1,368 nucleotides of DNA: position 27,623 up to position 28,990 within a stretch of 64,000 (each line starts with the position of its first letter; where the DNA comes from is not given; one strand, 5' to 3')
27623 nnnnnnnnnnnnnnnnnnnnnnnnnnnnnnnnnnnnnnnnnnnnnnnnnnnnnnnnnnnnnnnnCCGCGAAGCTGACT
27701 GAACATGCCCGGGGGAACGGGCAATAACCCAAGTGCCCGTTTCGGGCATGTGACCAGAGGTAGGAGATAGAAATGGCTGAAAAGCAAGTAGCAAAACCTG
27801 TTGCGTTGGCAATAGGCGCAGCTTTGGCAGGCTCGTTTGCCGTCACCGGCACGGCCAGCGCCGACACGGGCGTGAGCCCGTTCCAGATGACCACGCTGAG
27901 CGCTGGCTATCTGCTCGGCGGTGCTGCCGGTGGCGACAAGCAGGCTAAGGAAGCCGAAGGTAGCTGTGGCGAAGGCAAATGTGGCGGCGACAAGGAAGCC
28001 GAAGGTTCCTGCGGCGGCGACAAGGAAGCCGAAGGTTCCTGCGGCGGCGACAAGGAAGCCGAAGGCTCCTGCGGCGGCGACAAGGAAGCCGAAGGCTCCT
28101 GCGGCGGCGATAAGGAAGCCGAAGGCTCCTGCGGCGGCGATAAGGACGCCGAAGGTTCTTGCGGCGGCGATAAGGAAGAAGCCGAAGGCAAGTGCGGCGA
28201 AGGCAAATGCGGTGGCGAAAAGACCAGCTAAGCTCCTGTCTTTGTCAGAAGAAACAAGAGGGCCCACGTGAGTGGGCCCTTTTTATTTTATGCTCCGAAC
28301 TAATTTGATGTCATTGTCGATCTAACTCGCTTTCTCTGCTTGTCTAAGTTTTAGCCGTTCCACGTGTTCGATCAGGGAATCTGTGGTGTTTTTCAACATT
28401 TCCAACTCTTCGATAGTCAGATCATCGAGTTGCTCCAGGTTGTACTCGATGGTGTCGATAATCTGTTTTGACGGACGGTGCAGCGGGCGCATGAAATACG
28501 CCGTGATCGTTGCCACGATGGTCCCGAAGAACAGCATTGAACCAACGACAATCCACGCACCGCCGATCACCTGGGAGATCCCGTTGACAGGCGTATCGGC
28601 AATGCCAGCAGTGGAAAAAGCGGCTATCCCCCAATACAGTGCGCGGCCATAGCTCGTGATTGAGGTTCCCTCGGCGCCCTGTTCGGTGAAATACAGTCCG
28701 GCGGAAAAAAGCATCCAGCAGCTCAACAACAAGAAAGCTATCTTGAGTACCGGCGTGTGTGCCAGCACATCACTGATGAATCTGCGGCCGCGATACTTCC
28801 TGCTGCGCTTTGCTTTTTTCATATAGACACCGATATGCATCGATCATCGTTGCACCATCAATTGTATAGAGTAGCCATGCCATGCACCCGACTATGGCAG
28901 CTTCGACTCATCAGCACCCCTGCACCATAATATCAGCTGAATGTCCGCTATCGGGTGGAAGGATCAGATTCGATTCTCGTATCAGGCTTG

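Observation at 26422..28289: ECF sigma / DUF3379 anti-sigma / secreted 10x EG[S/K]CG repeat protein: an HvfA-like RiPP metallophore precursor without adjacent maturases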

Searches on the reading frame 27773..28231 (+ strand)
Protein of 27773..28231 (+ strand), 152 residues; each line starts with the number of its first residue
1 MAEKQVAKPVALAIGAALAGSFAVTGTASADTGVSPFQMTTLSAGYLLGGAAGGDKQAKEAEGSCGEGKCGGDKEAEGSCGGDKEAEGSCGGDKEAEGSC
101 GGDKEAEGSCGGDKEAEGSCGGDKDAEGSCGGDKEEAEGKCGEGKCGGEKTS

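Call 3: search_protein_families(library=ncbifam, proteins=[window:27773-28231:+], max_evalue=1)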
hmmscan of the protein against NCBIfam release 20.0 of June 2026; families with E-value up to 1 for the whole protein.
window:27773-28231:+ (152 aa): 2 families
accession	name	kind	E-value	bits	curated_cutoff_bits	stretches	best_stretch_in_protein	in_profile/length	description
NF050137.2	KCGExKCG_twice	domain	3.1e-08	33.1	19.5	2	126-148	5-28/29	HvfA family oxazolone/thioamide-modified RiPP metallophore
NF050188.1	OxThioModRiPPHvfA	equivalog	0.018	15.6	95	0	53-148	23-95/96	oxazolone/thioamide-modified RiPP metallophore HvfA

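Call 4: search_protein_families(library=pfam, proteins=[window:27773-28231:+], max_evalue=1)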
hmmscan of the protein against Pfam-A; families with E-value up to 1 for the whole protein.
window:27773-28231:+ (152 aa): 0 families

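Call 13: find_encoding_contigs(protein=window:27773-28231:+, flank=10000, max_places=10)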
Protein window:27773-28231:+ (152 aa): no gene with exactly this product is on record in the collection.

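Call 15: find_homologous_proteins(query=window:27773-28231:+, max_evalue=0.001)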
Query window:27773-28231:+ (152 aa): 2663 proteins with E <= 0.001 among 3669 candidates; the best 120 are listed.
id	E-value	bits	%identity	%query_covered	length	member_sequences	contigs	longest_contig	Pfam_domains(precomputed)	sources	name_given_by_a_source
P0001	2.7e-87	309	85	100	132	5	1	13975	-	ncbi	-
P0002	7.8e-59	216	87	83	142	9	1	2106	-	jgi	jgi:hypothetical protein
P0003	3.7e-56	207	83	84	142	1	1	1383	-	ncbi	-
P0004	3.5e-55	204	80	82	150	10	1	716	-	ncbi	-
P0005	3.8e-51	191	75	89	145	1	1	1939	-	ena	-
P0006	6.6e-51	190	88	70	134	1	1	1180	-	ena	-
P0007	1.2e-50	189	82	89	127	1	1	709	-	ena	-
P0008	7.4e-50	187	80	76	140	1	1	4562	-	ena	-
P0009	8.9e-49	183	70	89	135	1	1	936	-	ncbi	-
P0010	1.1e-48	183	80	76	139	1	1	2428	-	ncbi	-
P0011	7.9e-48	180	79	88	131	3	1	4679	-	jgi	jgi:uncharacterized low-complexity protein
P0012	1.9e-47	179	82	76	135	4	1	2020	-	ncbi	-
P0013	3.0e-47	178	73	80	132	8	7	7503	-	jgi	jgi:uncharacterized low-complexity protein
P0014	1.1e-46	177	73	99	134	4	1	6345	-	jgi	-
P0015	2.8e-46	175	73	97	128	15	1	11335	-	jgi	jgi:uncharacterized low-complexity protein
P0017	1.6e-45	173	78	84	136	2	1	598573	-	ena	-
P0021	5.7e-43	164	70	89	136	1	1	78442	-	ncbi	-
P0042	7.7e-40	154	54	90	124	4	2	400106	-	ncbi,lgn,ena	-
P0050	2.4e-38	149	66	88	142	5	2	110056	-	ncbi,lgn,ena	-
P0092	6.9e-35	138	66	97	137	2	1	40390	-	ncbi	ncbi:MAG: hypothetical protein V3S15_05665 [Woeseiaceae bacterium]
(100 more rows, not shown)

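Call 17: find_encoding_contigs(protein=P0017, flank=10000, max_places=3)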
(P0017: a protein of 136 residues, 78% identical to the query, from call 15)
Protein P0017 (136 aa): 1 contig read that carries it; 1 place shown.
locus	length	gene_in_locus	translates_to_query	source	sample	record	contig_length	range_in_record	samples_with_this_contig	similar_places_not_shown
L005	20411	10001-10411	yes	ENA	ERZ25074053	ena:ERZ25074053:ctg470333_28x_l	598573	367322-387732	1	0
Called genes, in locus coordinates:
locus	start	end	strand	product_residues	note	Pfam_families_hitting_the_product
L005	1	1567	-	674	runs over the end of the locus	PF19310:TOP_N, PF01432:Peptidase_M3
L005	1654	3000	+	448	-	PF07992:Pyr_redox_2, PF13738:Pyr_redox_3, PF00070:Pyr_redox, PF02852:Pyr_redox_dim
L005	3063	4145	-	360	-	PF04909:Amidohydro_2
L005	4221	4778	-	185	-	-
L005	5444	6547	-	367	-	PF08240:ADH_N, PF00107:ADH_zinc_N, PF13602:ADH_zinc_N_2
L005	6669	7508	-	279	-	PF08501:Shikimate_dh_N, PF01488:Shikimate_DH, PF18317:SDH_C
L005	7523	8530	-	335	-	PF00490:ALAD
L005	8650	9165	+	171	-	PF04542:Sigma70_r2, PF08281:Sigma70_r4_2, PF04545:Sigma70_r4 (faint)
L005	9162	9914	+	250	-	PF11859:DUF3379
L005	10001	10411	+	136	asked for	-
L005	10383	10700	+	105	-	-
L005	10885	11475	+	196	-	PF03352:Adenine_glyco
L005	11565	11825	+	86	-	PF13560:HTH_31, PF12844:HTH_19 (weak), PF01381:HTH_3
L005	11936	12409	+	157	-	-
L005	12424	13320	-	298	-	PF00701:DHDPS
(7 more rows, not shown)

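Call 18: find_encoding_contigs(protein=P0042, flank=10000, max_places=3)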
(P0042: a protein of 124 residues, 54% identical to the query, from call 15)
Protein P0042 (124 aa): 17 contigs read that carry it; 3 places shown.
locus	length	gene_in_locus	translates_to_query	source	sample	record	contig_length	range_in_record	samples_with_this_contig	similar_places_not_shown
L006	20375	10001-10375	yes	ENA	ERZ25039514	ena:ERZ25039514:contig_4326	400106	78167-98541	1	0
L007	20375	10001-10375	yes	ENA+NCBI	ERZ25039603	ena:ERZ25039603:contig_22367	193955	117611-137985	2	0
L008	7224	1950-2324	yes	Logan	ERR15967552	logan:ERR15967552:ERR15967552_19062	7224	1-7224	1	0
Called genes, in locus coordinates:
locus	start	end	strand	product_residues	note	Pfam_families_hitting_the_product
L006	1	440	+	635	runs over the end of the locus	PF02129:Peptidase_S15, PF01738:DLH, PF20434:BD-FAE, PF00561:Abhydrolase_1, PF12146:Hydrolase_4 (weak), PF00326:Peptidase_S9, PF00756:Esterase, PF07859:Abhydrolase_3 (weak), +2 more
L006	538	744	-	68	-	PF00313:CSD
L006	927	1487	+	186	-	-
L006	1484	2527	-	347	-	PF28239:Npun_R2479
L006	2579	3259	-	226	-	PF03372:Exo_endo_phos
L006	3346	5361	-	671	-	PF19310:TOP_N, PF01432:Peptidase_M3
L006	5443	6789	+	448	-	PF03486:HI0933_like (faint), PF07992:Pyr_redox_2, PF12831:FAD_oxidored (faint), PF13738:Pyr_redox_3, PF00070:Pyr_redox, PF02852:Pyr_redox_dim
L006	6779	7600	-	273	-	PF08501:Shikimate_dh_N, PF01488:Shikimate_DH, PF18317:SDH_C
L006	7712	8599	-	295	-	PF00490:ALAD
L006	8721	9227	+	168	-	PF07638:Sigma70_ECF (weak), PF04542:Sigma70_r2, PF08281:Sigma70_r4_2, PF04545:Sigma70_r4 (weak)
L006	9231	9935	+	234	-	PF11859:DUF3379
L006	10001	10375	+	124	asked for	-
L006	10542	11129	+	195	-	PF03352:Adenine_glyco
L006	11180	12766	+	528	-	PF13428:TPR_14 (faint), PF13414:TPR_11 (faint), PF00515:TPR_1 (faint), PF07719:TPR_2 (faint), PF13181:TPR_8 (faint), PF13432:TPR_16 (faint), PF14559:TPR_19 (faint), PF13431:TPR_17 (faint)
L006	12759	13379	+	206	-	-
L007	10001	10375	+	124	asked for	-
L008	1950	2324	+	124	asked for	-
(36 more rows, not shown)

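Call 25: find_related_loci(query=A1, collection=genome_contigs, flank=10000)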
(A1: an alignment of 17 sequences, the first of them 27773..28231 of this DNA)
Query A1 (152 aa) in genome_contigs; peptide patterns used: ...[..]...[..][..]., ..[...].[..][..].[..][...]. (x = any residue, [..] = any of these).
283 stretches matched a pattern; 179 encode a relative of the query (tblastn E <= 1e-3); the best 80 are kept; 80 distinct loci.
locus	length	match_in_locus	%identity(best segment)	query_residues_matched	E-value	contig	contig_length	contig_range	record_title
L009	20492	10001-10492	86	1-150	1e-64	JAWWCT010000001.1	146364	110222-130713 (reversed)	MAG: Woeseiaceae bacterium isolate HN17.bin.17 k141_208798_length_146364_cov_37.4820, whole genome shotgun sequence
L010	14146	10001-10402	94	1-135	3e-63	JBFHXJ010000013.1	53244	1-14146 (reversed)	MAG: Woeseiaceae bacterium isolate Mix_sand09.2021.07.Z.53 k141_3252424_length_53244_cov_14.4711, whole genome shotgun s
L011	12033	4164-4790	75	1-150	1e-62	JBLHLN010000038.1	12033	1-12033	MAG: Woeseiaceae bacterium isolate 3300054698_109 Ga0535670_0010657, whole genome shotgun sequence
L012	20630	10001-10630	75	1-150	2e-56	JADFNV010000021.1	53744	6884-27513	MAG: Proteobacteria bacterium isolate B65T1B8 B65T1B8_NODE798, whole genome shotgun sequence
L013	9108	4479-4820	80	1-150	2e-53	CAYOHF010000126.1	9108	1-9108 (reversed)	MAG TPA_asm: uncultured Woeseiaceae bacterium isolate SRP155585_co2_229 genome assembly, contig: NODE_5993_length_9108_c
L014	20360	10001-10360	73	1-135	9e-53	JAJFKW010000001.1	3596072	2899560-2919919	MAG: Woeseia sp. isolate OFTM247 OFTM247_0, whole genome shotgun sequence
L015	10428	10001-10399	71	1-150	1e-52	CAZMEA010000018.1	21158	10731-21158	MAG TPA_asm: uncultured Woeseiaceae bacterium isolate SRP135972_co2_84 genome assembly, contig: NODE_1945_length_21158_c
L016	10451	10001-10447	77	1-139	9e-49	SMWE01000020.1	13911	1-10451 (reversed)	MAG: Gammaproteobacteria bacterium isolate N075bin63 k141_282497, whole genome shotgun sequence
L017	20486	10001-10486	61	1-143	3e-48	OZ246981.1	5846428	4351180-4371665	MAG: Woeseiaceae bacterium isolate 5a46694a-b1d3-4e4a-b91f-6d53a03b0b9f genome assembly, chromosome: 1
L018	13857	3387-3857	68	1-142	4e-47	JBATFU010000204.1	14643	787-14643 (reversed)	MAG: Woeseia sp. isolate MFD10352_ilm_asm_bin13 k127_128728, whole genome shotgun sequence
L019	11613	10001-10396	71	1-143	5e-47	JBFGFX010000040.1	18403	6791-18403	MAG: Woeseiaceae bacterium isolate Mix_sand02.2020.12.G.53 k141_445674_length_18403_cov_12.0007, whole genome shotgun se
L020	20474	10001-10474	69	1-152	2e-43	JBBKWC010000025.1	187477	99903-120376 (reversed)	MAG: Woeseiaceae bacterium isolate metabat_bins.32 k119_2235074, whole genome shotgun sequence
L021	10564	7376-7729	67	1-124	7e-43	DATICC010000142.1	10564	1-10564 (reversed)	MAG TPA_asm: Woeseiaceae bacterium isolate SMAG_U16306 k141_759608, whole genome shotgun sequence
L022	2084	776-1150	60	1-150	5e-43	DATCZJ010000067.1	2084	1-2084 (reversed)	MAG TPA_asm: Woeseiaceae bacterium isolate SMAG_U67 k141_248163, whole genome shotgun sequence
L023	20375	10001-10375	60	1-150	8e-43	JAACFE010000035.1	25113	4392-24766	MAG: Gammaproteobacteria bacterium isolate bin.24 scaffold_762, whole genome shotgun sequence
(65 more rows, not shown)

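Call 35: search_dna_similar(query=window:27773-28231:+, collection=plasmids, mode=protein, max_evalue=0.001, max_rows=25)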
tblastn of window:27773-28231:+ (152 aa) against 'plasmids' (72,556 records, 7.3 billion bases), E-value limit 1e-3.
Records with a match: 1; places in all: 1; records where one place covers at least 80% of the query: 0.
Best place of each record, by identity: <60% 1.
By first word of the organism name: Pseudomonas 1.
By predicted mobility (MOB-suite, as given by PLSDB): non-mobilizable 1.
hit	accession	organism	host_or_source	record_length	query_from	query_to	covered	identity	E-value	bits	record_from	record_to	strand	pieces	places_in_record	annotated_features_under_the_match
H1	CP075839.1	Pseudomonas aeruginosa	Homo sapiens,Cell culture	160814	8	115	71%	46.5%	2e-6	53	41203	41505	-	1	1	hypothetical protein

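Call 36: get_annotated_region(hit=H1, flank=6000)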
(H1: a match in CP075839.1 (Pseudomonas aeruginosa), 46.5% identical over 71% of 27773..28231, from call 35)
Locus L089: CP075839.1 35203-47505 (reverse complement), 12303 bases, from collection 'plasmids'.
description: Pseudomonas aeruginosa strain PaLo11 plasmid pPALO11, complete sequence
organism: Pseudomonas aeruginosa (NCBI taxid 287)
taxonomy: Bacteria; Pseudomonadota; Gammaproteobacteria; Pseudomonadales; Pseudomonadaceae; Pseudomonas; Pseudomonas aeruginosa
host: -; source: Homo sapiens,Cell culture; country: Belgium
typing (MOB-suite, as given by PLSDB): non-mobilizable
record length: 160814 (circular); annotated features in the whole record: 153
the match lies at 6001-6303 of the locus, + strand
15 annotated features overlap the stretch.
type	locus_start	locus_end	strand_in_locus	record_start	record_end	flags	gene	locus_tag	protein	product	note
CDS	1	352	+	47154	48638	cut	-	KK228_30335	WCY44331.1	glutamate--tRNA ligase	-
CDS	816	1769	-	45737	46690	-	-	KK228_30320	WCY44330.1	IS1595-like element ISAchd1 family transposase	-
CDS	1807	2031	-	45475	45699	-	-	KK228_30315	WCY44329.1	hypothetical protein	-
CDS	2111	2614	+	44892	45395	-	-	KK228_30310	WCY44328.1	cysteine hydrolase family protein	-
CDS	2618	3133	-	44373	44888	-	-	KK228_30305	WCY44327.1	ankyrin repeat domain-containing protein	-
CDS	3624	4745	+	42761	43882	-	-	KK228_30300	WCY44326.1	beta-ketoacyl-ACP synthase III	-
CDS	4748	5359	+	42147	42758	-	-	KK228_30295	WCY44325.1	RNA polymerase sigma factor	-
CDS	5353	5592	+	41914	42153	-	-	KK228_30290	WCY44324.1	zf-HC2 domain-containing protein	-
CDS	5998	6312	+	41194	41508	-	-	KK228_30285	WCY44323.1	hypothetical protein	-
CDS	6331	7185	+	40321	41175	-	-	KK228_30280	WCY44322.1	DUF692 family protein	-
CDS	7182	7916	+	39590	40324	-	-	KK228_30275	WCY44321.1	DUF2063 domain-containing protein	-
CDS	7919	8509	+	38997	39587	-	-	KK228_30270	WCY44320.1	DoxX family protein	-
CDS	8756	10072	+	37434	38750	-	-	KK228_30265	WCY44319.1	porin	-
CDS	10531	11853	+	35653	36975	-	oprP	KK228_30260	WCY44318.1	outer membrane porin OprP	-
CDS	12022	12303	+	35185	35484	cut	-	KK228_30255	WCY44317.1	hypothetical protein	-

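Call 80: search_protein_families(library=pfam, max_evalue=1, proteins=[L089:4748-5359:+, L089:5353-5592:+, L089:5998-6312:+])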
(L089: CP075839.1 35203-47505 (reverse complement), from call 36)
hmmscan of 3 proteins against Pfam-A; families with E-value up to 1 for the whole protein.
L089:4748-5359:+ (203 aa): 5 families
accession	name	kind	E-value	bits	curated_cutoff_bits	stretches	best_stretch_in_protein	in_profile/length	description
PF04542.20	Sigma70_r2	-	6e-13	48.8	24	1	24-90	1-70/71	Sigma-70 region 2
PF08281.18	Sigma70_r4_2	-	1.7e-11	44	25.7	1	138-189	2-53/54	Sigma-70, region 4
PF04545.22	Sigma70_r4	-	6.4e-08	32.4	24.1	1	144-190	2-48/50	Sigma-70, region 4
PF07638.17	Sigma70_ECF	-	0.01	16.2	21.1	1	117-195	114-184/185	ECF sigma factor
PF12840.13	HTH_20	-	0.018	15.4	27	0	156-180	12-36/51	Helix-turn-helix domain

L089:5353-5592:+ (79 aa): 1 family
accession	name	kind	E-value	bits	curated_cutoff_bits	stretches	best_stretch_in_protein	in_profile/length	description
PF13490.11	zf-HC2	-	6.3e-09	36.2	22.2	1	4-38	1-35/35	Putative zinc-finger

L089:5998-6312:+ (104 aa): 1 family
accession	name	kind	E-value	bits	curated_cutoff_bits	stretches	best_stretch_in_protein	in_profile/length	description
PF17914.6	HopA1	-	0.16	12.3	22.7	1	24-58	99-136/170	HopA1 effector protein family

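Call 81: search_protein_families(library=ncbifam, max_evalue=1, proteins=[L089:5998-6312:+, P0042, P0050, P0021, P0092])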
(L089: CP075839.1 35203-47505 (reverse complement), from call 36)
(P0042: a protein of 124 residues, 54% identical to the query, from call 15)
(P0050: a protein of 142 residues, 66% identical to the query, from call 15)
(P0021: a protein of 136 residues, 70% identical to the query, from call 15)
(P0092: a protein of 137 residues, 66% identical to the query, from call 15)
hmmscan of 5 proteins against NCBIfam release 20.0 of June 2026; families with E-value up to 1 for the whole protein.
L089:5998-6312:+ (104 aa): 3 families
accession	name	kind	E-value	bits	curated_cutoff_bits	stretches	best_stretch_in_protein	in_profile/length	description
NF050137.2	KCGExKCG_twice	domain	6.7e-08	32.1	19.5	4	44-60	13-29/29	HvfA family oxazolone/thioamide-modified RiPP metallophore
NF050188.1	OxThioModRiPPHvfA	equivalog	9.9e-07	29.3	95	1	1-99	1-95/96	oxazolone/thioamide-modified RiPP metallophore HvfA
NF050047.1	blaELC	exception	0.11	11.3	840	1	1-79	6-79/434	ELC family class C beta-lactamase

P0042 (124 aa): 2 families
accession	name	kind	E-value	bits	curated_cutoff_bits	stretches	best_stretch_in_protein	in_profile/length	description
NF050137.2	KCGExKCG_twice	domain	5.9e-07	29.1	19.5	2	98-123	3-29/29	HvfA family oxazolone/thioamide-modified RiPP metallophore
NF050188.1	OxThioModRiPPHvfA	equivalog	0.64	10.7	95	1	50-76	69-95/96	oxazolone/thioamide-modified RiPP metallophore HvfA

P0050 (142 aa): 1 family
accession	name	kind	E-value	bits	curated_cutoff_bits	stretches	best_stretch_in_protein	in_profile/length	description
NF050137.2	KCGExKCG_twice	domain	0.00013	21.6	19.5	2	52-77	6-29/29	HvfA family oxazolone/thioamide-modified RiPP metallophore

P0021 (136 aa): 1 family
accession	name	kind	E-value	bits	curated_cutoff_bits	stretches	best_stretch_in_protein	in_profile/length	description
NF050137.2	KCGExKCG_twice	domain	0.0069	16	19.5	1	52-77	6-29/29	HvfA family oxazolone/thioamide-modified RiPP metallophore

P0092 (137 aa): 2 families
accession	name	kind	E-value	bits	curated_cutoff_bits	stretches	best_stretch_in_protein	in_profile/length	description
NF050137.2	KCGExKCG_twice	domain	2e-06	27.4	19.5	2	114-135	5-28/29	HvfA family oxazolone/thioamide-modified RiPP metallophore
NF052523.2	TafF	equivalog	0.83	8.7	420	1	27-130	123-225/379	TafF family fimbrial protein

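Call 93: search_protein_families(library=ncbifam, max_evalue=1e-10, proteins=[L089:4748-5359:+])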
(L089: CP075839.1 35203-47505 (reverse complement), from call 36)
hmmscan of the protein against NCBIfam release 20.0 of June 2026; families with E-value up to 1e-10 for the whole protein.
L089:4748-5359:+ (203 aa): 36 families (the best 25 are shown)
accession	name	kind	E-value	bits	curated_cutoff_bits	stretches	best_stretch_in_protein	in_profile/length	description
NF008888.0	PRK11922.1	equivalog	3.5e-30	105.3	204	1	3-190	14-192/231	RNA polymerase sigma factor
TIGR02943.1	Sig70_famx1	hypoth_equivalog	4e-28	98.5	162.2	1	42-195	26-180/188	RNA polymerase sigma-70 factor, TIGR02943 family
NF008892.0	PRK11924.2-1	equivalog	2.7e-26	92.4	291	1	41-196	39-195/203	RNA polymerase sigma factor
NF009184.0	PRK12532.1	equivalog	5.6e-26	91.6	276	1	45-195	33-185/195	RNA polymerase sigma factor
NF009173.0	PRK12520.1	equivalog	7.6e-25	87.8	255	1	42-195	26-180/191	RNA polymerase sigma factor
TIGR02939.1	RpoE_Sigma70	equivalog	7e-24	84.9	236.15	1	4-190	5-182/190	RNA polymerase sigma factor RpoE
NF009196.0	PRK12544.1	equivalog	1.2e-23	83.6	287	1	42-195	42-197/208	RNA polymerase factor sigma-70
TIGR02937.1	sigma70-ECF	superfamily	2.9e-23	82.3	42.9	1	20-189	2-160/165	sigma-70 family RNA polymerase sigma factor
NF006089.0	PRK08241.1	subfamily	2.6e-22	79.4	240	1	15-191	18-201/343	RNA polymerase subunit sigma-70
NF007223.0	PRK09641.1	equivalog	1.7e-21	76.9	209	1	11-192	10-182/187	RNA polymerase sigma factor SigW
NF009166.1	PRK12513.1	equivalog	2.6e-21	76.2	206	1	2-190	5-182/193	RNA polymerase sigma factor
TIGR02948.1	SigW_bacill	equivalog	2.2e-20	73.5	243.1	1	12-192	11-182/187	RNA polymerase sigma factor SigW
NF009182.0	PRK12530.1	subfamily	4.9e-20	71.8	264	1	45-194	36-184/193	RNA polymerase sigma factor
NF058625.1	sigma_PG0214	equivalog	4.1e-19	68.9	130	1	18-198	3-165/170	GFO_1088 family ECF-type sigma factor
NF007225.0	PRK09643.1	equivalog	1.4e-18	67.3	190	1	4-201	12-189/204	RNA polymerase sigma factor SigM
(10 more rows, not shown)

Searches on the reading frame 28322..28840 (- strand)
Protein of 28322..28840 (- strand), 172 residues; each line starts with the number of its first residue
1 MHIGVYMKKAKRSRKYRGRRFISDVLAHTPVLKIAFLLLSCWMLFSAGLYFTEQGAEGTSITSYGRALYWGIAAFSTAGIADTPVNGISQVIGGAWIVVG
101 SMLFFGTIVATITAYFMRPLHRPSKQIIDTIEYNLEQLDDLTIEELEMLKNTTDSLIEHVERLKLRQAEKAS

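Call 3: search_protein_families(library=ncbifam, proteins=[window:28322-28840:-], max_evalue=1)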
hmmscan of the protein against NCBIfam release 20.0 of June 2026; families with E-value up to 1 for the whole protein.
window:28322-28840:- (172 aa): 0 families

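Call 4: search_protein_families(library=pfam, proteins=[window:28322-28840:-], max_evalue=1)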
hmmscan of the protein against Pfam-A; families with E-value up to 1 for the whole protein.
window:28322-28840:- (172 aa): 2 families
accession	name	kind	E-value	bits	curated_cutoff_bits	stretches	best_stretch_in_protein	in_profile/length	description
PF00520.37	Ion_trans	-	5e-06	26.3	25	1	30-116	128-233/241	Ion transport protein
PF00060.32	Lig_chan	-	0.078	13.2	30.8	1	56-117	35-95/146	Ligand-gated ion channel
